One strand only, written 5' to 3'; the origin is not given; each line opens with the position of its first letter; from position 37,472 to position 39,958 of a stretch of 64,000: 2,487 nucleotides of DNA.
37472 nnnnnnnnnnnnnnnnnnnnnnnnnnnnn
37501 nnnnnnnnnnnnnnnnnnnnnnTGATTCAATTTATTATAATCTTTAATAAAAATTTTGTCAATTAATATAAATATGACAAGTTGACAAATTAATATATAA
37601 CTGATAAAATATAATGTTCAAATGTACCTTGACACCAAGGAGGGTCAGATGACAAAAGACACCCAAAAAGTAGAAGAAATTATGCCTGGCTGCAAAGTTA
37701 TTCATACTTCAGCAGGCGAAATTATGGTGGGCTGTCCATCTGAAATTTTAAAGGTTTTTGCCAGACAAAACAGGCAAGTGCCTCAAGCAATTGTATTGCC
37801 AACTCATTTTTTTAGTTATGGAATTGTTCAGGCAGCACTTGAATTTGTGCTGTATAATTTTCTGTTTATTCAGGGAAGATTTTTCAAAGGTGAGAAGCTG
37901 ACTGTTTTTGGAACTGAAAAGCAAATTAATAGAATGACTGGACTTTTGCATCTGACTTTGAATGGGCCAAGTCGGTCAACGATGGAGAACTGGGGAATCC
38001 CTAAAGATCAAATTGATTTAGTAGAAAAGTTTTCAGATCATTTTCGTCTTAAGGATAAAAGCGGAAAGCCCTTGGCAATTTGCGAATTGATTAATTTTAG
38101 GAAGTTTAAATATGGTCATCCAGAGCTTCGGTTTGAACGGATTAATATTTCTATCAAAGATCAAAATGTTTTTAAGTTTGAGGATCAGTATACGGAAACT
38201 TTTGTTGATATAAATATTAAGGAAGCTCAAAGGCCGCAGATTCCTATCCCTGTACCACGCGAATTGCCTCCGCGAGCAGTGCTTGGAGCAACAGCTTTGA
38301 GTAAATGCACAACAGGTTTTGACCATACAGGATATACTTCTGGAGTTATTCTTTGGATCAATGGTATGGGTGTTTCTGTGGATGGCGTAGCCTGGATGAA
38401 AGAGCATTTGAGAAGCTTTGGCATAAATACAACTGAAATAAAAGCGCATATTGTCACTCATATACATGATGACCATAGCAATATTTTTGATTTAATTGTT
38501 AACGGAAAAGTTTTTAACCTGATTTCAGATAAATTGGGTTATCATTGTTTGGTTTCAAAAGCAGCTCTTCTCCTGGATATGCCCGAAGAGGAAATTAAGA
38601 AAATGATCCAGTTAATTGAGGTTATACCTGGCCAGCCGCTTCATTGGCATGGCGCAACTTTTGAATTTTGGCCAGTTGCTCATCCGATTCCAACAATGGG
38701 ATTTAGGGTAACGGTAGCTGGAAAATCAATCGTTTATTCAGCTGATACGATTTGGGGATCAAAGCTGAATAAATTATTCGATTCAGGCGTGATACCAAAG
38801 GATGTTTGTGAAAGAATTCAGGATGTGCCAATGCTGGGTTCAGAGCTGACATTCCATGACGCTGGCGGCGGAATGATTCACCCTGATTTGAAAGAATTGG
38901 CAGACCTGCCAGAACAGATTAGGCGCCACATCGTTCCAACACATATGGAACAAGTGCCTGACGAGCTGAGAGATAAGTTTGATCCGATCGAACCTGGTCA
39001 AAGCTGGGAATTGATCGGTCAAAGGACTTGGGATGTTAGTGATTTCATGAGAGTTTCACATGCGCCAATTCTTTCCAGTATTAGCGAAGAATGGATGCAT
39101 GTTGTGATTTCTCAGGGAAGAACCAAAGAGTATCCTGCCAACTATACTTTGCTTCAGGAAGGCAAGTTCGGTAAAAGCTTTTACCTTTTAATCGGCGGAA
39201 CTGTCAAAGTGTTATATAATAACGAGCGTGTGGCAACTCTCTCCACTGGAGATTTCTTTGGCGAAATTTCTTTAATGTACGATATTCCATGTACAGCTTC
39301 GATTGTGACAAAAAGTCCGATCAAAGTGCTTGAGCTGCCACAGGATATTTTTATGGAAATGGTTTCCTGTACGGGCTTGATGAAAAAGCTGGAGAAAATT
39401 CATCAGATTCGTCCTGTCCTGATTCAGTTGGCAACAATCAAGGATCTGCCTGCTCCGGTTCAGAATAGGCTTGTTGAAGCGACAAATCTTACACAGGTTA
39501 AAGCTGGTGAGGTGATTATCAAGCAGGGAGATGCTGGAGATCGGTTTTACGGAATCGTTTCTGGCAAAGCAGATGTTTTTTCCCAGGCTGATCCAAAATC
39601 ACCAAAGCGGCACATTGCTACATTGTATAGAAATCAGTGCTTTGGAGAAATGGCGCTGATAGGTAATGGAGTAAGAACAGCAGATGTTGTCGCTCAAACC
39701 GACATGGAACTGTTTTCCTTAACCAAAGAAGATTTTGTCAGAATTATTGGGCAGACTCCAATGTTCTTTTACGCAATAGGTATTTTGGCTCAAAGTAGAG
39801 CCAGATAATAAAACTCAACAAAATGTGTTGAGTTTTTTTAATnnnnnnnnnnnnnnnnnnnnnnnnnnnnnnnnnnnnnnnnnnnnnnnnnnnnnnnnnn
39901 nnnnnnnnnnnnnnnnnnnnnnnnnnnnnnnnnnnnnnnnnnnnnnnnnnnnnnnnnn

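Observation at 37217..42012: Two adjacent radical-SAM/SPASM-type enzymes next to an MBL-fold plus 2x cNMP-binding protein and a Cys-rich small protein with consensus divergent promoters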

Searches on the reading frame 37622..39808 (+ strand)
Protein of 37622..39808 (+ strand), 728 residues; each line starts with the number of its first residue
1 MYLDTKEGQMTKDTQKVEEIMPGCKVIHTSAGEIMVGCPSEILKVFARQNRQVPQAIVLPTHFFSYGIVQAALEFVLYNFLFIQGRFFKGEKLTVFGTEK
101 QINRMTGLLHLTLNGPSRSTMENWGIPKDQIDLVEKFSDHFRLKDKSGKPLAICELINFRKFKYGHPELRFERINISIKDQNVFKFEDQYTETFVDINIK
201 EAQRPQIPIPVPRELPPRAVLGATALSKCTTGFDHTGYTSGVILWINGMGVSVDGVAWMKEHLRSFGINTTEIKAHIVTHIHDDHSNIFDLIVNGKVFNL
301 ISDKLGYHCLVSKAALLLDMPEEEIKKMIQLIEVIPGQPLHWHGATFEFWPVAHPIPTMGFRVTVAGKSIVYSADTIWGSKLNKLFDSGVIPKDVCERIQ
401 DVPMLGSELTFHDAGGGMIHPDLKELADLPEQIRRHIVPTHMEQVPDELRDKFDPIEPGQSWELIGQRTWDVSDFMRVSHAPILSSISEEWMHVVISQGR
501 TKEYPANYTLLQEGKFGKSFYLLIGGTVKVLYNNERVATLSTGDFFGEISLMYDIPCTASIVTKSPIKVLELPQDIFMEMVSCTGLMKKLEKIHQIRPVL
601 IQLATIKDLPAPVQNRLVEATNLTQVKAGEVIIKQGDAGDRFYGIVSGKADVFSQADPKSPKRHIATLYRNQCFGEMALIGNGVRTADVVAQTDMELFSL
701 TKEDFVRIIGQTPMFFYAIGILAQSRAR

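Call 3: search_protein_families(library=pfam, proteins=[window:37622-39808:+], max_evalue=0.01)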
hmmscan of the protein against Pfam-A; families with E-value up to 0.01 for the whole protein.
window:37622-39808:+ (728 aa): 2 families
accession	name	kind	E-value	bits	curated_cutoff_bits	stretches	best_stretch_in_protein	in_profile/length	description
PF00027.35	cNMP_binding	-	1.5e-37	127.9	27.5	2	625-710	3-87/89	Cyclic nucleotide-binding domain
PF12706.13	Lactamase_B_2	-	1.6e-05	25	27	1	271-442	29-200/200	Beta-lactamase superfamily domain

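Call 4: search_protein_families(library=ncbifam, proteins=[window:37622-39808:+], max_evalue=0.01)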
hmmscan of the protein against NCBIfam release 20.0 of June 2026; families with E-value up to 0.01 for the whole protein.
window:37622-39808:+ (728 aa): 8 families
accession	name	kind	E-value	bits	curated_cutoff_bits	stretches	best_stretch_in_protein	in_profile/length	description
NF058543.1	ActPatMycb56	equivalog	1.2e-16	60.5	460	2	616-710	14-106/317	acetyltransferase Pat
NF008732.0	PRK11753.1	equivalog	4.7e-16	58.9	266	2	489-582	13-112/214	cAMP-activated global transcriptional regulator CRP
TIGR03896.1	cyc_nuc_ocin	subfamily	5.4e-16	58.8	161.05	2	590-708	133-247/317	bacteriocin-type transport-associated protein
NF041163.2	encap_f2b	equivalog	4.1e-10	39.4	400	1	595-715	68-189/450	family 2B encapsulin nanocompartment shell protein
NF007707.0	PRK10402.1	subfamily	4.6e-05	23.1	180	0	617-717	27-126/226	transcriptional regulator YeiL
NF006901.0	PRK09392.1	equivalog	8.2e-05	22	211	1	473-579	4-114/236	transcriptional activator FtrB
NF000806.0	PRK00055.2-4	equivalog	0.00021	20.6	363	0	348-386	147-187/280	ribonuclease Z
NF041851.1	cyc_nuc_deg_phdiest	equivalog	0.0038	16.6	400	1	328-385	115-173/253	cyclic nucleotide-degrading phosphodiesterase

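Call 5: find_homologous_proteins(query=window:37622-39808:+)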
Query window:37622-39808:+ (728 aa): 39 proteins with E <= 0.001 among 8000 candidates.
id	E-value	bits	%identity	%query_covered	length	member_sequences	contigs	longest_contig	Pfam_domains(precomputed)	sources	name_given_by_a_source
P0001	0.0e+0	1685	100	100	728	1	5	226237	PF23023.2,PF00027.36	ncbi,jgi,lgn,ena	-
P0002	0.0e+0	1444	87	99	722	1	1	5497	PF12706.14,PF23023.2,PF00027.36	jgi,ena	-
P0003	0.0e+0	1016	62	98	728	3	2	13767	PF23023.2,PF00027.36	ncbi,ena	ncbi:MAG: cyclic nucleotide-binding domain-containing protein [Patescibacteria group bacterium]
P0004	2.0e-255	868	55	98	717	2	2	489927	PF23023.2,PF00027.36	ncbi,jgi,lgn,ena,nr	ncbi:TPA: hypothetical protein DF272_03120 [Candidatus Falkowbacteria bacterium]|nr:hypothetical pro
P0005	1.9e-242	825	51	96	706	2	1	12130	PF23023.2,PF00027.36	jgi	jgi:CRP-like cAMP-binding protein/ribonuclease BN (tRNA processing enzyme)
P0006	9.5e-242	822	50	98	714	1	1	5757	PF12706.14,PF23023.2,PF00027.36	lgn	-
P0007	1.0e-240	819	50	99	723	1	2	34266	PF12706.14,PF23023.2,PF00027.36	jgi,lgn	-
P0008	3.5e-240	817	50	98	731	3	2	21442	PF23023.2,PF00027.36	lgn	-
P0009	3.5e-237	807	50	98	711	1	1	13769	PF12706.14,PF23023.2,PF00027.36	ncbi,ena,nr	ncbi:cyclic nucleotide-binding domain-containing protein [Patescibacteria group bacterium]|nr:cyclic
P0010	4.0e-237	807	50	99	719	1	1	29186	PF23023.2,PF00027.36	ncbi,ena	-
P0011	5.4e-237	807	49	98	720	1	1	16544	PF23023.2,PF00027.36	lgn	-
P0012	6.9e-236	803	51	98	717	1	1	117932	PF23023.2,PF00027.36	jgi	jgi:CRP-like cAMP-binding protein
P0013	5.9e-229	780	50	98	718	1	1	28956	PF23023.2,PF00027.36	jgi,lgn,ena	-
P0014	6.9e-223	760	49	98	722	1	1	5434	PF23023.2,PF00027.36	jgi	-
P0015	1.3e-221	756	46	98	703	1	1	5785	PF23023.2,PF00027.36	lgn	-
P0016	3.3e-218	745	48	98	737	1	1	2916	PF23023.2,PF00027.36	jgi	jgi:CRP-like cAMP-binding protein/ribonuclease BN (tRNA processing enzyme)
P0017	1.8e-217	742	47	98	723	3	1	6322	PF23023.2,PF00027.36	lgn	-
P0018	4.8e-205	701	46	98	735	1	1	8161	PF23023.2,PF00027.36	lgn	-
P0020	5.5e-194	665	43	98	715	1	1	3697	PF12706.14,PF23023.2,PF00027.36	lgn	-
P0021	2.8e-172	593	39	97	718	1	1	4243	PF23023.2,PF00027.36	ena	-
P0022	3.4e-172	593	41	97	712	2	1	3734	PF12706.14,PF23023.2,PF00027.36,PF00753.34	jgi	jgi:CRP-like cAMP-binding protein/phosphoribosyl 1,2-cyclic phosphodiesterase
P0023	2.5e-168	580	39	98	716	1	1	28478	PF23023.2,PF00027.36,PF00753.34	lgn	-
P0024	2.6e-168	580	40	97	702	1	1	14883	PF23023.2,PF00027.36,PF00753.34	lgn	-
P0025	9.7e-165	568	41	98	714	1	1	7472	PF12706.14,PF23023.2,PF00027.36,PF00753.34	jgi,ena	-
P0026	1.3e-163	564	50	66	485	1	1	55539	PF23023.2,PF00027.36,PF00753.34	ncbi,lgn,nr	ncbi:cyclic nucleotide-binding domain-containing protein [Candidatus Falkowbacteria bacterium]|nr:cy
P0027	5.2e-157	542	45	71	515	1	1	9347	PF23023.2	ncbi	-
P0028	1.1e-96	343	30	97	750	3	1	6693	PF23023.2,PF00027.36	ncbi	-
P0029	4.9e-95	337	29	98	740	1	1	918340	PF23023.2,PF00027.36,PF00753.34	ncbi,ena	-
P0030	6.4e-94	334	30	98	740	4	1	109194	PF23023.2,PF00027.36,PF00753.34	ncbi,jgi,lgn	jgi:CRP-like cAMP-binding protein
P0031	1.3e-89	320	29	98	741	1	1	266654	PF23023.2,PF00027.36,PF00753.34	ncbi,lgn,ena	-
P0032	1.9e-89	319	28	98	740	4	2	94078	PF23023.2,PF00027.36,PF00753.34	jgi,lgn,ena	jgi:CRP-like cAMP-binding protein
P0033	2.8e-89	318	30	88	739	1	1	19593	PF23023.2,PF00027.36,PF00753.34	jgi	jgi:CRP-like cAMP-binding protein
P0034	6.3e-88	314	29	98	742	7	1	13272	PF23023.2,PF00027.36,PF00753.34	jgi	-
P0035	1.2e-85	306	28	98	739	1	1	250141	PF23023.2,PF00027.36,PF00753.34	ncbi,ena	-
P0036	1.6e-81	293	27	98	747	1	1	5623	PF23023.2,PF00027.36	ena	-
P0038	7.7e-11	59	23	54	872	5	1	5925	PF12706.14,PF01814.29,PF23023.2,PF00027.36,PF00753.34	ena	-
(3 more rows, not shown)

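Call 8: find_encoding_contigs(protein=P0004, flank=8000, max_places=3)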
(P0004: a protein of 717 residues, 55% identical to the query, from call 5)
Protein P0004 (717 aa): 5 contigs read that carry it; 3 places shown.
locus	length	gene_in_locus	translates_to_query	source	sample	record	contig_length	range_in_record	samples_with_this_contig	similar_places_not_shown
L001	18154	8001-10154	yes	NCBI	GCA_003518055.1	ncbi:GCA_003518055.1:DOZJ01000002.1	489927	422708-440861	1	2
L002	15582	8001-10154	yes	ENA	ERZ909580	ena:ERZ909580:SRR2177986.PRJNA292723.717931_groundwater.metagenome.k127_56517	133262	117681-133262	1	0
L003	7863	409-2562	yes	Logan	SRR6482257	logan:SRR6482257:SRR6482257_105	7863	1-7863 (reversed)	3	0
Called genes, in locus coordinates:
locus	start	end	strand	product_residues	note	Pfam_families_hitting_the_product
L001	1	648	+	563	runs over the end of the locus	-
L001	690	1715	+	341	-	PF04321:RmlD_sub_bind (weak), PF01073:3Beta_HSD, PF01370:Epimerase, PF02719:Polysacc_synt_2 (weak), PF07993:NAD_binding_4 (weak), PF16363:GDP_Man_Dehyd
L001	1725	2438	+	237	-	PF00535:Glycos_transf_2, PF13641:Glyco_tranf_2_3 (weak)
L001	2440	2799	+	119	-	PF10066:DUF2304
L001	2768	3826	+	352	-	PF00535:Glycos_transf_2, PF13641:Glyco_tranf_2_3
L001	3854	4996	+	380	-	PF13439:Glyco_transf_4, PF13477:Glyco_trans_4_2, PF13579:Glyco_trans_4_4, PF20706:GT4-conflict (weak), PF00534:Glycos_transf_1, PF13692:Glyco_trans_1_4, PF13524:Glyco_trans_1_2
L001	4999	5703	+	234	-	PF00535:Glycos_transf_2, PF10111:Glyco_tranf_2_2 (faint)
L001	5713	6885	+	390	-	PF13439:Glyco_transf_4 (weak), PF13579:Glyco_trans_4_4 (faint), PF00534:Glycos_transf_1, PF13692:Glyco_trans_1_4, PF13524:Glyco_trans_1_2 (weak)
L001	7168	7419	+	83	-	PF01541:GIY-YIG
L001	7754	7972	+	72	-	-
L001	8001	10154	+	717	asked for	PF23023:Anti-Pycsar_Apyc1, PF00027:cNMP_binding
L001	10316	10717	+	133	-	-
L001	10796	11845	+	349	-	PF01594:AI-2E_transport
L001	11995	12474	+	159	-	PF02502:LacAB_rpiB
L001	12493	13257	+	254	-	-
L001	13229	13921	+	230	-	PF00834:Ribul_P_3_epim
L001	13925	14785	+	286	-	PF01116:F_bP_aldolase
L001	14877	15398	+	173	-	PF00156:Pribosyltran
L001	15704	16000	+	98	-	-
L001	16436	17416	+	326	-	-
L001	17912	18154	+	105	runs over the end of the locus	-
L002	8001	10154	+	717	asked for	PF23023:Anti-Pycsar_Apyc1, PF00027:cNMP_binding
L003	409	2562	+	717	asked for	PF23023:Anti-Pycsar_Apyc1, PF00027:cNMP_binding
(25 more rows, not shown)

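Call 9: find_encoding_contigs(protein=P0012, flank=8000, max_places=3)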
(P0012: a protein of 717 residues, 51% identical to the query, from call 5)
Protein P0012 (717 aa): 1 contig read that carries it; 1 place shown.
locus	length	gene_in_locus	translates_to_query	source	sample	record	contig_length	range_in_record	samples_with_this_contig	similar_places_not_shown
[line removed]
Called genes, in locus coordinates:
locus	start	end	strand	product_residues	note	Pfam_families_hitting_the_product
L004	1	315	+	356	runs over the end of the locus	PF00535:Glycos_transf_2, PF13641:Glyco_tranf_2_3, PF13632:Glyco_trans_2_3 (faint)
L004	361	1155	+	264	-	PF00535:Glycos_transf_2 (weak), PF13641:Glyco_tranf_2_3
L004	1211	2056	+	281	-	PF00483:NTP_transferase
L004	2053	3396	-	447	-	PF08308:PEGA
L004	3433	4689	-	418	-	PF00275:EPSP_synthase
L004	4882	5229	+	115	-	PF00072:Response_reg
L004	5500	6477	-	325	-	PF00551:Formyl_trans_N, PF02911:Formyl_trans_C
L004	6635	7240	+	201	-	PF09335:VTT_dom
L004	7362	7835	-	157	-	PF01327:Pep_deformylase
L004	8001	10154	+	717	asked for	PF23023:Anti-Pycsar_Apyc1, PF00027:cNMP_binding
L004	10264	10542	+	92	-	-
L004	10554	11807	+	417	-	PF08241:Methyltransf_11, PF13649:Methyltransf_25 (weak), PF13847:Methyltransf_31 (weak)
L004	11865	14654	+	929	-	PF13757:VIT_2, PF08487:VIT, PF00092:VWA, PF13519:VWA_2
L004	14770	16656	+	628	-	PF01411:tRNA-synt_2c, PF07973:tRNA_SAD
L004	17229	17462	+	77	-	PF01176:eIF-1a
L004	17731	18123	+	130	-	PF00416:Ribosomal_S13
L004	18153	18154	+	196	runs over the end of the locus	PF00411:Ribosomal_S11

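Call 10: find_encoding_contigs(protein=P0029, flank=8000, max_places=3)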
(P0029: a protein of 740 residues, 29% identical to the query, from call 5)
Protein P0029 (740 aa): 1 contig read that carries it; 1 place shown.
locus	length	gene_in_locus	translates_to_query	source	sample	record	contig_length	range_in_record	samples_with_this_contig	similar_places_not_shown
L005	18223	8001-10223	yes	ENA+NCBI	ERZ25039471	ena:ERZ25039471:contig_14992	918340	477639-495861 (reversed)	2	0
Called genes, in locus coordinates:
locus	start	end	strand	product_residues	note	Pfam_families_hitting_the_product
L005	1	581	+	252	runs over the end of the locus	-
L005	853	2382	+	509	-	PF00665:rve, PF22483:Mu-transpos_C_2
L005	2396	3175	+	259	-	PF01695:IstB_IS21, PF00308:Bac_DnaA (weak), PF20720:nSTAND3 (weak)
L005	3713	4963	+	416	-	PF00665:rve (weak), PF22483:Mu-transpos_C_2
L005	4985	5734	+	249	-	PF01695:IstB_IS21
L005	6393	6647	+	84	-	PF01402:RHH_1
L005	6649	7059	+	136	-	PF13470:PIN_3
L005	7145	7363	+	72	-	PF15919:HicB_lk_antitox (weak), PF21748:UPF0150 (weak)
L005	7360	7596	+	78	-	PF07927:HicA_toxin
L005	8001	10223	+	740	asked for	PF00753:Lactamase_B (weak), PF23023:Anti-Pycsar_Apyc1 (weak), PF00027:cNMP_binding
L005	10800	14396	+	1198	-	PF01855:POR_N, PF17147:PFOR_II, PF01558:POR, PF10371:EKR, PF12838:Fer4_7, PF13187:Fer4_9, PF13237:Fer4_10, PF13484:Fer4_16, +6 more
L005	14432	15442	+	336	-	PF01180:DHO_dh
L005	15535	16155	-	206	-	PF00578:AhpC-TSA, PF08534:Redoxin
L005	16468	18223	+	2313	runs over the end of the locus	-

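Call 26: find_encoding_contigs(protein=P0002, flank=10000, max_places=2)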
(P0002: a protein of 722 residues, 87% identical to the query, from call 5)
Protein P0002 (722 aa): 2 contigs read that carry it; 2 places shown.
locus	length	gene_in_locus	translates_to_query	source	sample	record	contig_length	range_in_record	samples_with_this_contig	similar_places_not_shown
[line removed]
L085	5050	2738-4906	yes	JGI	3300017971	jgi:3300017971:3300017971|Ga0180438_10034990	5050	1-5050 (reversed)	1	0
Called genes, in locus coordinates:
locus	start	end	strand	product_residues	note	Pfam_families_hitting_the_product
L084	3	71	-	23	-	?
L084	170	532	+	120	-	-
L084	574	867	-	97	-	-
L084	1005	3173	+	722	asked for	PF23023:Anti-Pycsar_Apyc1, PF12706:Lactamase_B_2 (weak), PF00027:cNMP_binding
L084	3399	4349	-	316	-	PF13353:Fer4_12 (faint), PF04055:Radical_SAM, PF13186:SPASM (weak)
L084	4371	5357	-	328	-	PF04055:Radical_SAM, PF13353:Fer4_12 (weak)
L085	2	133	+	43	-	?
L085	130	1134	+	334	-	PF02618:YceG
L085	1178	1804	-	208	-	PF00156:Pribosyltran, PF14681:UPRTase (weak)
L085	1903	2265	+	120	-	-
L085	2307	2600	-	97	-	-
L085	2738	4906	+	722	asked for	PF23023:Anti-Pycsar_Apyc1, PF12706:Lactamase_B_2 (weak), PF00027:cNMP_binding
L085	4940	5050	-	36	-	?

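Call 27: find_encoding_contigs(protein=P0003, flank=10000, max_places=2)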
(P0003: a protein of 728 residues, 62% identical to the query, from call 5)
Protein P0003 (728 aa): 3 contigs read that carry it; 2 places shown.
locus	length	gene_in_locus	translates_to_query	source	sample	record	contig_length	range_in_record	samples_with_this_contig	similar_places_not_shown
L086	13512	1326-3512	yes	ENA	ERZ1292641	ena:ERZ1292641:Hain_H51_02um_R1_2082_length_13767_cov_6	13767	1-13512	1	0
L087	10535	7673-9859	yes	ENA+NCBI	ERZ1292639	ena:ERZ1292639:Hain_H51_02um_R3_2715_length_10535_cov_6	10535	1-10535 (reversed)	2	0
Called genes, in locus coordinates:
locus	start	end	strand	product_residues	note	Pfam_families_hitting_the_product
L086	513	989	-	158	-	PF01862:PvlArgDC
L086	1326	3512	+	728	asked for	PF23023:Anti-Pycsar_Apyc1, PF00027:cNMP_binding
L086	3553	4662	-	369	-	PF04055:Radical_SAM, PF13186:SPASM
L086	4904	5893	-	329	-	PF04055:Radical_SAM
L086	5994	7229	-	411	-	PF04851:ResIII, PF00270:DEAD, PF00271:Helicase_C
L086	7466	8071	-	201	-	-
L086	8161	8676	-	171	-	-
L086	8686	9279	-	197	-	PF13274:SocA_Panacea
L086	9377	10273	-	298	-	PF00892:EamA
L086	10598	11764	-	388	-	PF13439:Glyco_transf_4, PF13579:Glyco_trans_4_4, PF00534:Glycos_transf_1, PF13692:Glyco_trans_1_4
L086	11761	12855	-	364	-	PF13439:Glyco_transf_4, PF13579:Glyco_trans_4_4, PF00534:Glycos_transf_1, PF13692:Glyco_trans_1_4, PF13524:Glyco_trans_1_2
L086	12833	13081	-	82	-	-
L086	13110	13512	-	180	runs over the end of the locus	-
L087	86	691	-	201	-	PF08241:Methyltransf_11 (faint)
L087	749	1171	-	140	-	PF07760:DUF1616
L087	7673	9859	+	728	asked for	PF23023:Anti-Pycsar_Apyc1, PF00027:cNMP_binding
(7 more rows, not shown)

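Call 28: find_encoding_contigs(protein=P0001, flank=10000, max_places=3)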
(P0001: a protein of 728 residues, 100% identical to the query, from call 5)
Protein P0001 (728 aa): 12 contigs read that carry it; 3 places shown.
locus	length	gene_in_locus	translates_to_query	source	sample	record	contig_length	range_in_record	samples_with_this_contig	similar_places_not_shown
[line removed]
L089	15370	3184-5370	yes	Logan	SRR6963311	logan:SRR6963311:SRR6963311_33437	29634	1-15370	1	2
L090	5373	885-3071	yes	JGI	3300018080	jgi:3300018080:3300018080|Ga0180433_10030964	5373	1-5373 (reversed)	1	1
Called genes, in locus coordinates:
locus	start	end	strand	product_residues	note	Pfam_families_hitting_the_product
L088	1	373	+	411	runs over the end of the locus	PF03952:Enolase_N, PF00113:Enolase_C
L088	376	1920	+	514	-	PF01676:Metalloenzyme, PF06415:iPGM_N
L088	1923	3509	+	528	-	PF01676:Metalloenzyme, PF06415:iPGM_N, PF01663:Phosphodiest (weak)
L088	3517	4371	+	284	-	PF01149:Fapy_DNA_glyco, PF06831:H2TH, PF06827:zf-FPG_IleRS (weak)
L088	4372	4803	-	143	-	PF02681:DUF212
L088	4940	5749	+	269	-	PF02673:BacA, PF01925:TauE (weak)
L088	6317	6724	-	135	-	-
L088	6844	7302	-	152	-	-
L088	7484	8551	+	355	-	PF00483:NTP_transferase, PF22640:ManC_GMP_beta-helix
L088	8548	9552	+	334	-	PF02618:YceG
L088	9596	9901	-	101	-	-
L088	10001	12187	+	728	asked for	PF23023:Anti-Pycsar_Apyc1, PF00027:cNMP_binding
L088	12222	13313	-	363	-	PF13353:Fer4_12 (weak), PF04055:Radical_SAM, PF13186:SPASM (weak)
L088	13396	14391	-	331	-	PF04055:Radical_SAM, PF13353:Fer4_12 (faint)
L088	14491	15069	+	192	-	PF01997:Translin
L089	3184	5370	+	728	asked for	PF23023:Anti-Pycsar_Apyc1, PF00027:cNMP_binding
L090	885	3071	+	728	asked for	PF23023:Anti-Pycsar_Apyc1, PF00027:cNMP_binding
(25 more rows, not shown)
